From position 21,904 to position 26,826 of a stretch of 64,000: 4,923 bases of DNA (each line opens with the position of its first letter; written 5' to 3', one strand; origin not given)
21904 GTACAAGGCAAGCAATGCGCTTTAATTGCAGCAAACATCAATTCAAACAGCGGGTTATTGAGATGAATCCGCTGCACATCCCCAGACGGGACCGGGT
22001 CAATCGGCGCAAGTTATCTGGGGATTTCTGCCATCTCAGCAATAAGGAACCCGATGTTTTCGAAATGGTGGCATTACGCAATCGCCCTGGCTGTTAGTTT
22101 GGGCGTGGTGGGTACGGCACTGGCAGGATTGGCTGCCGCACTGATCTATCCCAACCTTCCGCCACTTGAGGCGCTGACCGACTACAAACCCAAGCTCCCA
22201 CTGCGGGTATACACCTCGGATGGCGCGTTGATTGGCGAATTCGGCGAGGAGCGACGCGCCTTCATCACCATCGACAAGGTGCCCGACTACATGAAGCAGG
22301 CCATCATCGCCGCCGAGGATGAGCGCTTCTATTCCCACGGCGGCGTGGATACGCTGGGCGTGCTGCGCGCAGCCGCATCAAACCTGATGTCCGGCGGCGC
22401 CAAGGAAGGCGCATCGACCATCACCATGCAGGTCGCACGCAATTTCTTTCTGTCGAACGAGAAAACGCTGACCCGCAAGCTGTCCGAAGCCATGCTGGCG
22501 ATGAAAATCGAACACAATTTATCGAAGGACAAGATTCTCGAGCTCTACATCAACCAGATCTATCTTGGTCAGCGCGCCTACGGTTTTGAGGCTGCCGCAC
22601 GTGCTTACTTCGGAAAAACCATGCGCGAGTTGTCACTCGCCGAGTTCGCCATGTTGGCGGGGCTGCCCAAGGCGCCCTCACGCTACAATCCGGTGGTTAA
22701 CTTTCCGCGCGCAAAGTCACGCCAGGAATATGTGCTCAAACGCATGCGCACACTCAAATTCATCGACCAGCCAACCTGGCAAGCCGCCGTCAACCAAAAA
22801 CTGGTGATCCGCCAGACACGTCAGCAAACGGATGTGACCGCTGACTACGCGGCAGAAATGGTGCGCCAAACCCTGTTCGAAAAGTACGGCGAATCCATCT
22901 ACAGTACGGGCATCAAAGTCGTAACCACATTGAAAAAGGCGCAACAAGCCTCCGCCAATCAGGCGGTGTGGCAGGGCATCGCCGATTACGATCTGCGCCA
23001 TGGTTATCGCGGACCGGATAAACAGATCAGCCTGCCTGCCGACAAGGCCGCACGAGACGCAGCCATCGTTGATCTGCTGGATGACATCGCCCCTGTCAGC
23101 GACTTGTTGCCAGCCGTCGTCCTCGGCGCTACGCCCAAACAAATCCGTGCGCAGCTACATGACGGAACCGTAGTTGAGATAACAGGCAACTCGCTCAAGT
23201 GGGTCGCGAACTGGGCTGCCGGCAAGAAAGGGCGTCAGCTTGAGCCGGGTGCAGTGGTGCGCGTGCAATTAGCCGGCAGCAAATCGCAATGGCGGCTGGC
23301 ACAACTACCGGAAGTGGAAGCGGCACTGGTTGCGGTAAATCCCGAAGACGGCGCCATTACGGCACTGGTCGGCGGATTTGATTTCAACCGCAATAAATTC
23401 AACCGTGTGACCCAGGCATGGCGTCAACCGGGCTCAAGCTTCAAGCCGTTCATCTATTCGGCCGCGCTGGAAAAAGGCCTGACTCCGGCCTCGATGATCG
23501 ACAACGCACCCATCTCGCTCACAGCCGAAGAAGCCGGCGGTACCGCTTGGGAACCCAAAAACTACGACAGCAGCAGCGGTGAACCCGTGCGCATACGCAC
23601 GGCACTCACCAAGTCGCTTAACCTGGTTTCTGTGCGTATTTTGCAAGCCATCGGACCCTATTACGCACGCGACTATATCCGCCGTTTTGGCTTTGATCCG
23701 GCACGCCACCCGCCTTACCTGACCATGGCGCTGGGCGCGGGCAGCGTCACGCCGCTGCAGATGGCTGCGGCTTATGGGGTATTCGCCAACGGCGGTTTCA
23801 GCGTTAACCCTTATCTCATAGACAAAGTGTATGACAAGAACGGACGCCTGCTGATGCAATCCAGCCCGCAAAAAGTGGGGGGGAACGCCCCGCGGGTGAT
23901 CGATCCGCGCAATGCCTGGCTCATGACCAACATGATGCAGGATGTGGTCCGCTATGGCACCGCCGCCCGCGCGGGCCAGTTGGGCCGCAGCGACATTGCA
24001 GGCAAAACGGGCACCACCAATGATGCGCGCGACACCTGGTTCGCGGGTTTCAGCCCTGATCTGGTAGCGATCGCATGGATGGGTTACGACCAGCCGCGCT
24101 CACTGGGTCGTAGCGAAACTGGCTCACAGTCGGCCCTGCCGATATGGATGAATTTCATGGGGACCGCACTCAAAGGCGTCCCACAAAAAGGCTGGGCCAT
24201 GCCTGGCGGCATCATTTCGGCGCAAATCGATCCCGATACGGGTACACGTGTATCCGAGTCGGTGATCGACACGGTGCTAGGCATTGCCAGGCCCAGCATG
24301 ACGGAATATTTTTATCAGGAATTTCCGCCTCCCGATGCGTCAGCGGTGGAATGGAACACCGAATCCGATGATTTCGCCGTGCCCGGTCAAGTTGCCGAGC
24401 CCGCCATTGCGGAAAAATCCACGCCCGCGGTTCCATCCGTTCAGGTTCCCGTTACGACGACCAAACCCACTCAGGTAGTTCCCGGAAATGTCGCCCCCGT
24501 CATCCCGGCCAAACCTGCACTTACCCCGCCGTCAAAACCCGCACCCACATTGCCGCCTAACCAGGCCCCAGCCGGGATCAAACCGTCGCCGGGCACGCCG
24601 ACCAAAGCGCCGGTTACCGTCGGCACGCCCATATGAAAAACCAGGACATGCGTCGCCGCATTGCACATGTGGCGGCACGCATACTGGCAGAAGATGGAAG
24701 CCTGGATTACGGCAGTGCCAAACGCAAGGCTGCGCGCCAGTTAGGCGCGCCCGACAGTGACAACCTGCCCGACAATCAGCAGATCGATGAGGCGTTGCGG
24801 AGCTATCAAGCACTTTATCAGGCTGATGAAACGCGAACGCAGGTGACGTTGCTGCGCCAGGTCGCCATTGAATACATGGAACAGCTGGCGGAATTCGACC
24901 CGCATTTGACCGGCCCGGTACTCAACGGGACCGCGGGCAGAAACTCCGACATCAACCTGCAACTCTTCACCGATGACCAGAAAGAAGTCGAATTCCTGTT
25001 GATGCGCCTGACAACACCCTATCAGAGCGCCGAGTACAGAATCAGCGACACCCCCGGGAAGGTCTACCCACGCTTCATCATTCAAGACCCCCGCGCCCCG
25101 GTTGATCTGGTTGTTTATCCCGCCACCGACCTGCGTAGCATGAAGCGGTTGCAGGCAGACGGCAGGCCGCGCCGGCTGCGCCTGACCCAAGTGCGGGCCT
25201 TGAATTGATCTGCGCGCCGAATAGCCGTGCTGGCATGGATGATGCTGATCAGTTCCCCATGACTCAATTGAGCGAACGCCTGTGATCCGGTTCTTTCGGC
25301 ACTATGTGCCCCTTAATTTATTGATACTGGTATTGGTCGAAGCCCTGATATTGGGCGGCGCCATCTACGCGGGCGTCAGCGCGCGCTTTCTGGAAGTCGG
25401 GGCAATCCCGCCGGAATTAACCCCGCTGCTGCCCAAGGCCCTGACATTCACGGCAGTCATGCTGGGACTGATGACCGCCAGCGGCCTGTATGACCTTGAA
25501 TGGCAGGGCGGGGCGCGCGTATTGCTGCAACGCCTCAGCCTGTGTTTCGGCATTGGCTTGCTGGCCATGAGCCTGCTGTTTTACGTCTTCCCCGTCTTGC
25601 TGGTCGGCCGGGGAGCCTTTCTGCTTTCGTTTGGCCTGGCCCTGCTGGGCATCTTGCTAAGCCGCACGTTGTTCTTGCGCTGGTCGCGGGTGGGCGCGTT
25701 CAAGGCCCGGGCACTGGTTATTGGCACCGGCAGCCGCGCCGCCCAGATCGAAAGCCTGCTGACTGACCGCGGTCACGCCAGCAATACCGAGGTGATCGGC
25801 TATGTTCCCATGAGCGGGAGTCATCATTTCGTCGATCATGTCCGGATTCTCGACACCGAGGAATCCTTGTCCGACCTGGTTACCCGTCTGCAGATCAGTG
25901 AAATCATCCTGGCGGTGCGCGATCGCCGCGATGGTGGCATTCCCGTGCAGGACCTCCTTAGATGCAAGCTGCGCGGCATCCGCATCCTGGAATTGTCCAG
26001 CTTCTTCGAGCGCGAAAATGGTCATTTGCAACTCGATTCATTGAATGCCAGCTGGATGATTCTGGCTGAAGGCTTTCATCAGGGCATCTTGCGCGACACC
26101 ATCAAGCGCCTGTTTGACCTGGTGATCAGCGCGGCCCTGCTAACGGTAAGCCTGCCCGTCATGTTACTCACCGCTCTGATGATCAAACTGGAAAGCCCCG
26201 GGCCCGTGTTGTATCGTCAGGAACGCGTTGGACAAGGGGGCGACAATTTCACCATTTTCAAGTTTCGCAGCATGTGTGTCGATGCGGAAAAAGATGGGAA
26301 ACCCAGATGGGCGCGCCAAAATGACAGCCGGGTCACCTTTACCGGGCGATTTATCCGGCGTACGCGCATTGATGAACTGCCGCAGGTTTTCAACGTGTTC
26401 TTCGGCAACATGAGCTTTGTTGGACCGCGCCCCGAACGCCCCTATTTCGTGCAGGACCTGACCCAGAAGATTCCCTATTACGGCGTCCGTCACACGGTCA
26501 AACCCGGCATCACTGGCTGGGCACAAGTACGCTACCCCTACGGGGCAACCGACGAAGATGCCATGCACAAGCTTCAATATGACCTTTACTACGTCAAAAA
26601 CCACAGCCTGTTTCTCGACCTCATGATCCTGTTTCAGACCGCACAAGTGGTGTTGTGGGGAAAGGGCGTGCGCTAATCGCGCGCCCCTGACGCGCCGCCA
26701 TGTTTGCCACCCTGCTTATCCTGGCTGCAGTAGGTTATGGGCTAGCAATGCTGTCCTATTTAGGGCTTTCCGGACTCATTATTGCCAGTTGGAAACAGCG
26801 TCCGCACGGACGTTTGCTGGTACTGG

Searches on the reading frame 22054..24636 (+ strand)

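Call 18: search_protein_families(library=pfam, proteins=[window:22054-24636:+], max_evalue=0.001)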
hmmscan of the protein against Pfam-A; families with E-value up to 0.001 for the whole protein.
window:22054-24636:+ (860 aa): 3 families
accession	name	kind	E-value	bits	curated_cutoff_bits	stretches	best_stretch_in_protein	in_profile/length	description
PF00912.28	Transgly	-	2.7e-68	229.3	27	1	57-231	2-177/178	Transglycosylase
PF00905.27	Transpeptidase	-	1.1e-38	133.5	22.1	1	424-669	2-267/299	Penicillin binding protein transpeptidase domain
PF17092.11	PCB_OB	-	2.1e-21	77.2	27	1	318-421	1-111/111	Penicillin-binding protein OB-like domain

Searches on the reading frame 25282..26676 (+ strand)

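Call 18: search_protein_families(library=pfam, proteins=[window:25282-26676:+], max_evalue=0.001)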
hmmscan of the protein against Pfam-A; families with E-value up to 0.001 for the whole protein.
window:25282-26676:+ (464 aa): 2 families
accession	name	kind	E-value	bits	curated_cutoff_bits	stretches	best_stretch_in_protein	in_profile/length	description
PF02397.22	Bac_transf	-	3.7e-68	229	27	1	275-458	1-178/179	Bacterial sugar transferase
PF13727.12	CoA_binding_3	-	4.4e-05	24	25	1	66-211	2-148/175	CoA-binding domain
